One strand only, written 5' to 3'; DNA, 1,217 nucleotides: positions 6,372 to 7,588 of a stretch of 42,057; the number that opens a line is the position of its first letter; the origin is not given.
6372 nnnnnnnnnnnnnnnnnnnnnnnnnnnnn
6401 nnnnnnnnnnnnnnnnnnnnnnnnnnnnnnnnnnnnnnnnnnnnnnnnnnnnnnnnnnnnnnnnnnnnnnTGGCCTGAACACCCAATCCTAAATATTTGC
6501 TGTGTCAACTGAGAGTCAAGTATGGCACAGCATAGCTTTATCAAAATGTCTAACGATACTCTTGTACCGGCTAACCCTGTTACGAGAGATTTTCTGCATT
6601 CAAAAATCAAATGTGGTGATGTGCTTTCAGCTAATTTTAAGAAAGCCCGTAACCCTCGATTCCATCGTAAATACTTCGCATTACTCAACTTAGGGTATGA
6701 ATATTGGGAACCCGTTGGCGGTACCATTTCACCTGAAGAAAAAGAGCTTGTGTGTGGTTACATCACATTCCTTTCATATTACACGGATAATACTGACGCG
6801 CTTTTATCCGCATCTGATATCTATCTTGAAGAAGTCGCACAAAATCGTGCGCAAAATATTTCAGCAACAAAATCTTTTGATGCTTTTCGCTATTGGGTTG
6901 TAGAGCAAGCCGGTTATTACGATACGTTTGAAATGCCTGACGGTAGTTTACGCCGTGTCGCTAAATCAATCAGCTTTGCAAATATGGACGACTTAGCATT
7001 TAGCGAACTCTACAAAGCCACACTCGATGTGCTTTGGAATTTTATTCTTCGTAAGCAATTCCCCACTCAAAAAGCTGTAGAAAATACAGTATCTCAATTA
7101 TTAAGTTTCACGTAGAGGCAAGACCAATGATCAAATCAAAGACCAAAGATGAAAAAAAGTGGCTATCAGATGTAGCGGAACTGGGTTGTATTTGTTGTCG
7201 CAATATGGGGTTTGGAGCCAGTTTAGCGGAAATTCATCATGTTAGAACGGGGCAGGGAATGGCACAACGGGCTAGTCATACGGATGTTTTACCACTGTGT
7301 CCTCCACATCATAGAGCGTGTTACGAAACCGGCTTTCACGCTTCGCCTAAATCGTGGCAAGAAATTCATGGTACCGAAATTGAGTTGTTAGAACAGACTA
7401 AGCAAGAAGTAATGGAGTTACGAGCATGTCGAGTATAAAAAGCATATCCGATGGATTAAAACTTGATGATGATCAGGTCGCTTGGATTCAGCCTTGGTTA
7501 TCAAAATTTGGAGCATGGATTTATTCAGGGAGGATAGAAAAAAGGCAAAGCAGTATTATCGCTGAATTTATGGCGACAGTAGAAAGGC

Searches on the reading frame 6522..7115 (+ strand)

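Call 9: search_protein_families(library=phrogs, proteins=[window:6522-7115:+], max_evalue=0.001)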
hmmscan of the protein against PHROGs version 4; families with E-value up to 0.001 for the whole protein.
window:6522-7115:+ (197 aa): 1 family
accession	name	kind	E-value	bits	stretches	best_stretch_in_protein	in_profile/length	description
phrog_319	-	DNA, RNA and nucleotide metabolism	1.8e-63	213.9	1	1-197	1-158/159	NinB/ Orf homologous recombination mediator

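Call 10: search_protein_families(library=pfam, proteins=[window:6522-7115:+], max_evalue=0.001)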
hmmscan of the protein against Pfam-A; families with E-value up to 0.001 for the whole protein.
window:6522-7115:+ (197 aa): 1 family
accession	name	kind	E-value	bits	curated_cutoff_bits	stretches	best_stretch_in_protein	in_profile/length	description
PF07105.16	DUF1367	-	4.3e-83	278.4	25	1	1-196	1-198/198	Protein of unknown function (DUF1367)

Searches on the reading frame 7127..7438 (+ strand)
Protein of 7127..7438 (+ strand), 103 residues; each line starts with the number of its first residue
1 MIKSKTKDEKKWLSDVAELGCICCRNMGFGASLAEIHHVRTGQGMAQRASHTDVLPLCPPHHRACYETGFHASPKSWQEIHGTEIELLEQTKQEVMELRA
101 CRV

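Call 9: search_protein_families(library=phrogs, proteins=[window:7127-7438:+], max_evalue=0.001)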
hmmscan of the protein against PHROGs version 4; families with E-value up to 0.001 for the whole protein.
window:7127-7438:+ (103 aa): 5 families
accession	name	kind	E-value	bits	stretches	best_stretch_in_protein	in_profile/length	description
phrog_1588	-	unknown function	6.4e-38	130.5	1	3-102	21-120/132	-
phrog_96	-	DNA, RNA and nucleotide metabolism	1.6e-06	28.7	1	3-92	243-324/334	HNH endonuclease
phrog_18962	-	unknown function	2.2e-06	28.6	1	10-97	55-140/166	-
phrog_2321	-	DNA, RNA and nucleotide metabolism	2.3e-06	28.6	1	4-64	79-136/186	Ref-like RecA filament endonuclease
phrog_8048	-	DNA, RNA and nucleotide metabolism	0.00046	20.5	1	4-71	162-237/273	HNH endonuclease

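Call 10: search_protein_families(library=pfam, proteins=[window:7127-7438:+], max_evalue=0.001)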
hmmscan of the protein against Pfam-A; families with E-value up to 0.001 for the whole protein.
window:7127-7438:+ (103 aa): 2 families
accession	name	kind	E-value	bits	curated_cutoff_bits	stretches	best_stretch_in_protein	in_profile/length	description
PF16786.11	RecA_dep_nuc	-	6e-13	49.3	26.9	1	6-73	2-66/103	Recombination enhancement, RecA-dependent nuclease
PF06147.18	DUF968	-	5.7e-08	33.4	27.8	1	3-93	83-165/171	Protein of unknown function (DUF968)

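Call 46: find_related_loci(query=window:7127-7438:+, collection=viral_contigs, flank=1500)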
Query window:7127-7438:+ (103 aa) in viral_contigs; peptide patterns used: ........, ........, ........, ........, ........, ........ (x = any residue, [..] = any of these).
113 stretches matched a pattern; 104 encode a relative of the query (tblastn E <= 1e-3); the best 80 are kept; 80 distinct loci.
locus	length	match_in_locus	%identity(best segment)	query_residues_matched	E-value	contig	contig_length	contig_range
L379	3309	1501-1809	100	1-103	8e-69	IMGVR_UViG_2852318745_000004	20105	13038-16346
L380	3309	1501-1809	99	1-103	3e-68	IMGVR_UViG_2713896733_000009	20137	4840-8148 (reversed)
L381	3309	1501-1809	99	1-103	3e-68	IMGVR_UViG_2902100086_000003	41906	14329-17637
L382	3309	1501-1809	99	1-103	3e-68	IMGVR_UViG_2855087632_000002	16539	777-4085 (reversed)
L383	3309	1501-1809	99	1-103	3e-68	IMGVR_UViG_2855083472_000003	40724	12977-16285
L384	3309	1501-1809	98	1-103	9e-68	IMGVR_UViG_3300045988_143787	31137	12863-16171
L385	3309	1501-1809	98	1-103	9e-68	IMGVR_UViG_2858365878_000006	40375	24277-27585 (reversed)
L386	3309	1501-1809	98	1-103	9e-68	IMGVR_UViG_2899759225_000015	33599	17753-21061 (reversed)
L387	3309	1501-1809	97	1-103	3e-67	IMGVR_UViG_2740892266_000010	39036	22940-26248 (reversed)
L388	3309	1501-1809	97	1-103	3e-67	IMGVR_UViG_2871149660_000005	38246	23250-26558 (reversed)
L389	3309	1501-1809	96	1-103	7e-67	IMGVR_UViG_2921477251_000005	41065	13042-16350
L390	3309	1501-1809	97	1-103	1e-66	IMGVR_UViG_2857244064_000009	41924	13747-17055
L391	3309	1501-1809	96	1-103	7e-67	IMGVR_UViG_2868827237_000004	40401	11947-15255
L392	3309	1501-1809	96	1-103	8e-67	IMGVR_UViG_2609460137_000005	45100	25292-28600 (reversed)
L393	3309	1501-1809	98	1-103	7e-67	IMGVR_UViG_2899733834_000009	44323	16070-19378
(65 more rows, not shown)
